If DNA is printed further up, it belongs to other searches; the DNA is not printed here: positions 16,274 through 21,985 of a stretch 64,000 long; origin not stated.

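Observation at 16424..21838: Four-domain voltage-gated channel with a non-canonical R/S/D/D pore ring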

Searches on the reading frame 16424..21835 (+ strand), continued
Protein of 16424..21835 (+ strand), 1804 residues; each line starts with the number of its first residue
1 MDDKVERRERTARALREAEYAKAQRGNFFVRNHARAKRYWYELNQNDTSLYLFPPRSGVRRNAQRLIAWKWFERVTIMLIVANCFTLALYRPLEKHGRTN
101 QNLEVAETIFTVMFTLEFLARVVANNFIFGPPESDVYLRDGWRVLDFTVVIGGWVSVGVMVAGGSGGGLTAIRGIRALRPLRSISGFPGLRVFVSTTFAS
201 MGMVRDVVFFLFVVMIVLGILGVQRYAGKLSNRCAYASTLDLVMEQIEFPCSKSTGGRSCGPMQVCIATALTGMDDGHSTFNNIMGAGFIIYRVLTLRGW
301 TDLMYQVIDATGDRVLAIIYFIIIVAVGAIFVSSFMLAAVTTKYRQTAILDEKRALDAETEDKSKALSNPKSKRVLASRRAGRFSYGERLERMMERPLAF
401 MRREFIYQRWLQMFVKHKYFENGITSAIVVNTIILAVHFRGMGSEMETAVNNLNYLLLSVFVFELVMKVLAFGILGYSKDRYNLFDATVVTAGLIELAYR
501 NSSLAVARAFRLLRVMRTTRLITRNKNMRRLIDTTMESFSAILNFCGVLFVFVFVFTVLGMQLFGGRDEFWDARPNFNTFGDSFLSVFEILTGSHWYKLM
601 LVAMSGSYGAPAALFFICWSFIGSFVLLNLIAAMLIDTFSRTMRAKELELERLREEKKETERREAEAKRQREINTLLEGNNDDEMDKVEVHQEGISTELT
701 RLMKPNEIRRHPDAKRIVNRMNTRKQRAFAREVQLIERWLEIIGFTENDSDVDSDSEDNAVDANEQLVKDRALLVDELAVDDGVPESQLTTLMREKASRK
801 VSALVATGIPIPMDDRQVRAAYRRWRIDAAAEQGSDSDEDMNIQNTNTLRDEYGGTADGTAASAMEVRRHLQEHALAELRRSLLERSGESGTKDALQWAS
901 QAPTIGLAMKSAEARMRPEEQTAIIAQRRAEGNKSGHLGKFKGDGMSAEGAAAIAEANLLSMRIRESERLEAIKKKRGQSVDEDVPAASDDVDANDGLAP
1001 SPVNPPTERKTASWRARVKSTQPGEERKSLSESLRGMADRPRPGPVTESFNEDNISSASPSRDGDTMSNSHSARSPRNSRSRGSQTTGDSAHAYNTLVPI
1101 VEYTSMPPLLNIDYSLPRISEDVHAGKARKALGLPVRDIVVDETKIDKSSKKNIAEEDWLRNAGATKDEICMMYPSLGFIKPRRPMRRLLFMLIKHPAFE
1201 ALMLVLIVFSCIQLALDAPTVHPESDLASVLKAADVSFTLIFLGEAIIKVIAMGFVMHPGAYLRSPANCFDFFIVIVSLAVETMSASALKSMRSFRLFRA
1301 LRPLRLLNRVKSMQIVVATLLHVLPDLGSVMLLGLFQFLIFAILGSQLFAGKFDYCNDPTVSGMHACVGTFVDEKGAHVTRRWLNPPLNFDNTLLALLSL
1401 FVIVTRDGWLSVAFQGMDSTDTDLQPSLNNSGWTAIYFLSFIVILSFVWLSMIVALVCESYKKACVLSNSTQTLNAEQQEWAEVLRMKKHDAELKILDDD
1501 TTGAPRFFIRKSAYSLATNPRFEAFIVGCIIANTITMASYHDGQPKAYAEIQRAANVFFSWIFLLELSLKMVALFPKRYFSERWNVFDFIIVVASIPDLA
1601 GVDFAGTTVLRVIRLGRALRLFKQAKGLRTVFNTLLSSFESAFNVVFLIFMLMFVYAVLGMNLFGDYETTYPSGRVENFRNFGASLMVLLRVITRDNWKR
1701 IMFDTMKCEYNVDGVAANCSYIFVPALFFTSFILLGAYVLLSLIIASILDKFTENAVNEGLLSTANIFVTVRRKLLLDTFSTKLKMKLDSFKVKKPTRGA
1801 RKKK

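Call 6: search_solved_structures(query=window:16424-21835:+, max_evalue=1e-10, show_alignments=3)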
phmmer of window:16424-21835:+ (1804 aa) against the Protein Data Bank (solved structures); distinct sequences matched with E-value up to 1e-10: 134 (the best 60 are shown).
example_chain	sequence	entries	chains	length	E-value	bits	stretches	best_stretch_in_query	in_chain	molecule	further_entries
6kzp_A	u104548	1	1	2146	3.2e-167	561.7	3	1165-1754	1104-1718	Voltage-dependent T-type calcium channel subunit alpha-1G,Voltage-dependent T-type calcium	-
6kzo_A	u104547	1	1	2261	4.3e-167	561.2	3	1166-1754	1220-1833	Voltage-dependent T-type calcium channel subunit alpha-1G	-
9ayg_A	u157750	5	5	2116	8.9e-167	560.2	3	1180-1756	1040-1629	Voltage-dependent T-type calcium channel subunit alpha-1H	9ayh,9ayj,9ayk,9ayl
7wli_A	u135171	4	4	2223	1.3e-154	519.9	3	1179-1753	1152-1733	Voltage-dependent T-type calcium channel subunit alpha-1I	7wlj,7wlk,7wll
8we6_A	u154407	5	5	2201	1.7e-146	492.9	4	1189-1599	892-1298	Voltage-dependent L-type calcium channel subunit alpha-1C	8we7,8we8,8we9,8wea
8x90_A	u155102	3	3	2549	1.7e-145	489.7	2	387-1756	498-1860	Voltage-dependent P/Q-type calcium channel subunit alpha-1A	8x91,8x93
8fd7_K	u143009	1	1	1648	3.5e-145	488.6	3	1189-1753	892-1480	Voltage-dependent L-type calcium channel subunit alpha-1C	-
8hlp_A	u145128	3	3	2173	6.2e-145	487.8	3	1189-1753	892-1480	Voltage-dependent L-type calcium channel subunit alpha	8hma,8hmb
8eog_K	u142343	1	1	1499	5e-144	484.8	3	1189-1753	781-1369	Isoform 20 of Voltage-dependent L-type calcium channel subunit alpha-1C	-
7uhf_A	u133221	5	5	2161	6.9e-144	484.3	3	1181-1753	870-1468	Voltage-dependent L-type calcium channel subunit alpha-1D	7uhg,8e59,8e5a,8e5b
7mix_A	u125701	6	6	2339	1.3e-143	483.4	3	1149-1756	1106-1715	Voltage-dependent N-type calcium channel subunit alpha-1B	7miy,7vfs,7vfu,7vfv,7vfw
8eoi_K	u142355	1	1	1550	3.5e-142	478.7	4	1229-1599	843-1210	Voltage-dependent L-type calcium channel subunit alpha-1C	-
8fhs_A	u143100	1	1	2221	3.6e-142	478.6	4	1229-1599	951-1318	Voltage-dependent L-type calcium channel subunit alpha-1C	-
7xlq_A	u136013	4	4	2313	1.4e-141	476.6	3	1162-1756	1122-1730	Voltage-dependent R-type calcium channel subunit alpha-1E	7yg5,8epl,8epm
5gjv_A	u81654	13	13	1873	5.2e-141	474.8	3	50-670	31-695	Voltage-dependent L-type calcium channel subunit alpha-1S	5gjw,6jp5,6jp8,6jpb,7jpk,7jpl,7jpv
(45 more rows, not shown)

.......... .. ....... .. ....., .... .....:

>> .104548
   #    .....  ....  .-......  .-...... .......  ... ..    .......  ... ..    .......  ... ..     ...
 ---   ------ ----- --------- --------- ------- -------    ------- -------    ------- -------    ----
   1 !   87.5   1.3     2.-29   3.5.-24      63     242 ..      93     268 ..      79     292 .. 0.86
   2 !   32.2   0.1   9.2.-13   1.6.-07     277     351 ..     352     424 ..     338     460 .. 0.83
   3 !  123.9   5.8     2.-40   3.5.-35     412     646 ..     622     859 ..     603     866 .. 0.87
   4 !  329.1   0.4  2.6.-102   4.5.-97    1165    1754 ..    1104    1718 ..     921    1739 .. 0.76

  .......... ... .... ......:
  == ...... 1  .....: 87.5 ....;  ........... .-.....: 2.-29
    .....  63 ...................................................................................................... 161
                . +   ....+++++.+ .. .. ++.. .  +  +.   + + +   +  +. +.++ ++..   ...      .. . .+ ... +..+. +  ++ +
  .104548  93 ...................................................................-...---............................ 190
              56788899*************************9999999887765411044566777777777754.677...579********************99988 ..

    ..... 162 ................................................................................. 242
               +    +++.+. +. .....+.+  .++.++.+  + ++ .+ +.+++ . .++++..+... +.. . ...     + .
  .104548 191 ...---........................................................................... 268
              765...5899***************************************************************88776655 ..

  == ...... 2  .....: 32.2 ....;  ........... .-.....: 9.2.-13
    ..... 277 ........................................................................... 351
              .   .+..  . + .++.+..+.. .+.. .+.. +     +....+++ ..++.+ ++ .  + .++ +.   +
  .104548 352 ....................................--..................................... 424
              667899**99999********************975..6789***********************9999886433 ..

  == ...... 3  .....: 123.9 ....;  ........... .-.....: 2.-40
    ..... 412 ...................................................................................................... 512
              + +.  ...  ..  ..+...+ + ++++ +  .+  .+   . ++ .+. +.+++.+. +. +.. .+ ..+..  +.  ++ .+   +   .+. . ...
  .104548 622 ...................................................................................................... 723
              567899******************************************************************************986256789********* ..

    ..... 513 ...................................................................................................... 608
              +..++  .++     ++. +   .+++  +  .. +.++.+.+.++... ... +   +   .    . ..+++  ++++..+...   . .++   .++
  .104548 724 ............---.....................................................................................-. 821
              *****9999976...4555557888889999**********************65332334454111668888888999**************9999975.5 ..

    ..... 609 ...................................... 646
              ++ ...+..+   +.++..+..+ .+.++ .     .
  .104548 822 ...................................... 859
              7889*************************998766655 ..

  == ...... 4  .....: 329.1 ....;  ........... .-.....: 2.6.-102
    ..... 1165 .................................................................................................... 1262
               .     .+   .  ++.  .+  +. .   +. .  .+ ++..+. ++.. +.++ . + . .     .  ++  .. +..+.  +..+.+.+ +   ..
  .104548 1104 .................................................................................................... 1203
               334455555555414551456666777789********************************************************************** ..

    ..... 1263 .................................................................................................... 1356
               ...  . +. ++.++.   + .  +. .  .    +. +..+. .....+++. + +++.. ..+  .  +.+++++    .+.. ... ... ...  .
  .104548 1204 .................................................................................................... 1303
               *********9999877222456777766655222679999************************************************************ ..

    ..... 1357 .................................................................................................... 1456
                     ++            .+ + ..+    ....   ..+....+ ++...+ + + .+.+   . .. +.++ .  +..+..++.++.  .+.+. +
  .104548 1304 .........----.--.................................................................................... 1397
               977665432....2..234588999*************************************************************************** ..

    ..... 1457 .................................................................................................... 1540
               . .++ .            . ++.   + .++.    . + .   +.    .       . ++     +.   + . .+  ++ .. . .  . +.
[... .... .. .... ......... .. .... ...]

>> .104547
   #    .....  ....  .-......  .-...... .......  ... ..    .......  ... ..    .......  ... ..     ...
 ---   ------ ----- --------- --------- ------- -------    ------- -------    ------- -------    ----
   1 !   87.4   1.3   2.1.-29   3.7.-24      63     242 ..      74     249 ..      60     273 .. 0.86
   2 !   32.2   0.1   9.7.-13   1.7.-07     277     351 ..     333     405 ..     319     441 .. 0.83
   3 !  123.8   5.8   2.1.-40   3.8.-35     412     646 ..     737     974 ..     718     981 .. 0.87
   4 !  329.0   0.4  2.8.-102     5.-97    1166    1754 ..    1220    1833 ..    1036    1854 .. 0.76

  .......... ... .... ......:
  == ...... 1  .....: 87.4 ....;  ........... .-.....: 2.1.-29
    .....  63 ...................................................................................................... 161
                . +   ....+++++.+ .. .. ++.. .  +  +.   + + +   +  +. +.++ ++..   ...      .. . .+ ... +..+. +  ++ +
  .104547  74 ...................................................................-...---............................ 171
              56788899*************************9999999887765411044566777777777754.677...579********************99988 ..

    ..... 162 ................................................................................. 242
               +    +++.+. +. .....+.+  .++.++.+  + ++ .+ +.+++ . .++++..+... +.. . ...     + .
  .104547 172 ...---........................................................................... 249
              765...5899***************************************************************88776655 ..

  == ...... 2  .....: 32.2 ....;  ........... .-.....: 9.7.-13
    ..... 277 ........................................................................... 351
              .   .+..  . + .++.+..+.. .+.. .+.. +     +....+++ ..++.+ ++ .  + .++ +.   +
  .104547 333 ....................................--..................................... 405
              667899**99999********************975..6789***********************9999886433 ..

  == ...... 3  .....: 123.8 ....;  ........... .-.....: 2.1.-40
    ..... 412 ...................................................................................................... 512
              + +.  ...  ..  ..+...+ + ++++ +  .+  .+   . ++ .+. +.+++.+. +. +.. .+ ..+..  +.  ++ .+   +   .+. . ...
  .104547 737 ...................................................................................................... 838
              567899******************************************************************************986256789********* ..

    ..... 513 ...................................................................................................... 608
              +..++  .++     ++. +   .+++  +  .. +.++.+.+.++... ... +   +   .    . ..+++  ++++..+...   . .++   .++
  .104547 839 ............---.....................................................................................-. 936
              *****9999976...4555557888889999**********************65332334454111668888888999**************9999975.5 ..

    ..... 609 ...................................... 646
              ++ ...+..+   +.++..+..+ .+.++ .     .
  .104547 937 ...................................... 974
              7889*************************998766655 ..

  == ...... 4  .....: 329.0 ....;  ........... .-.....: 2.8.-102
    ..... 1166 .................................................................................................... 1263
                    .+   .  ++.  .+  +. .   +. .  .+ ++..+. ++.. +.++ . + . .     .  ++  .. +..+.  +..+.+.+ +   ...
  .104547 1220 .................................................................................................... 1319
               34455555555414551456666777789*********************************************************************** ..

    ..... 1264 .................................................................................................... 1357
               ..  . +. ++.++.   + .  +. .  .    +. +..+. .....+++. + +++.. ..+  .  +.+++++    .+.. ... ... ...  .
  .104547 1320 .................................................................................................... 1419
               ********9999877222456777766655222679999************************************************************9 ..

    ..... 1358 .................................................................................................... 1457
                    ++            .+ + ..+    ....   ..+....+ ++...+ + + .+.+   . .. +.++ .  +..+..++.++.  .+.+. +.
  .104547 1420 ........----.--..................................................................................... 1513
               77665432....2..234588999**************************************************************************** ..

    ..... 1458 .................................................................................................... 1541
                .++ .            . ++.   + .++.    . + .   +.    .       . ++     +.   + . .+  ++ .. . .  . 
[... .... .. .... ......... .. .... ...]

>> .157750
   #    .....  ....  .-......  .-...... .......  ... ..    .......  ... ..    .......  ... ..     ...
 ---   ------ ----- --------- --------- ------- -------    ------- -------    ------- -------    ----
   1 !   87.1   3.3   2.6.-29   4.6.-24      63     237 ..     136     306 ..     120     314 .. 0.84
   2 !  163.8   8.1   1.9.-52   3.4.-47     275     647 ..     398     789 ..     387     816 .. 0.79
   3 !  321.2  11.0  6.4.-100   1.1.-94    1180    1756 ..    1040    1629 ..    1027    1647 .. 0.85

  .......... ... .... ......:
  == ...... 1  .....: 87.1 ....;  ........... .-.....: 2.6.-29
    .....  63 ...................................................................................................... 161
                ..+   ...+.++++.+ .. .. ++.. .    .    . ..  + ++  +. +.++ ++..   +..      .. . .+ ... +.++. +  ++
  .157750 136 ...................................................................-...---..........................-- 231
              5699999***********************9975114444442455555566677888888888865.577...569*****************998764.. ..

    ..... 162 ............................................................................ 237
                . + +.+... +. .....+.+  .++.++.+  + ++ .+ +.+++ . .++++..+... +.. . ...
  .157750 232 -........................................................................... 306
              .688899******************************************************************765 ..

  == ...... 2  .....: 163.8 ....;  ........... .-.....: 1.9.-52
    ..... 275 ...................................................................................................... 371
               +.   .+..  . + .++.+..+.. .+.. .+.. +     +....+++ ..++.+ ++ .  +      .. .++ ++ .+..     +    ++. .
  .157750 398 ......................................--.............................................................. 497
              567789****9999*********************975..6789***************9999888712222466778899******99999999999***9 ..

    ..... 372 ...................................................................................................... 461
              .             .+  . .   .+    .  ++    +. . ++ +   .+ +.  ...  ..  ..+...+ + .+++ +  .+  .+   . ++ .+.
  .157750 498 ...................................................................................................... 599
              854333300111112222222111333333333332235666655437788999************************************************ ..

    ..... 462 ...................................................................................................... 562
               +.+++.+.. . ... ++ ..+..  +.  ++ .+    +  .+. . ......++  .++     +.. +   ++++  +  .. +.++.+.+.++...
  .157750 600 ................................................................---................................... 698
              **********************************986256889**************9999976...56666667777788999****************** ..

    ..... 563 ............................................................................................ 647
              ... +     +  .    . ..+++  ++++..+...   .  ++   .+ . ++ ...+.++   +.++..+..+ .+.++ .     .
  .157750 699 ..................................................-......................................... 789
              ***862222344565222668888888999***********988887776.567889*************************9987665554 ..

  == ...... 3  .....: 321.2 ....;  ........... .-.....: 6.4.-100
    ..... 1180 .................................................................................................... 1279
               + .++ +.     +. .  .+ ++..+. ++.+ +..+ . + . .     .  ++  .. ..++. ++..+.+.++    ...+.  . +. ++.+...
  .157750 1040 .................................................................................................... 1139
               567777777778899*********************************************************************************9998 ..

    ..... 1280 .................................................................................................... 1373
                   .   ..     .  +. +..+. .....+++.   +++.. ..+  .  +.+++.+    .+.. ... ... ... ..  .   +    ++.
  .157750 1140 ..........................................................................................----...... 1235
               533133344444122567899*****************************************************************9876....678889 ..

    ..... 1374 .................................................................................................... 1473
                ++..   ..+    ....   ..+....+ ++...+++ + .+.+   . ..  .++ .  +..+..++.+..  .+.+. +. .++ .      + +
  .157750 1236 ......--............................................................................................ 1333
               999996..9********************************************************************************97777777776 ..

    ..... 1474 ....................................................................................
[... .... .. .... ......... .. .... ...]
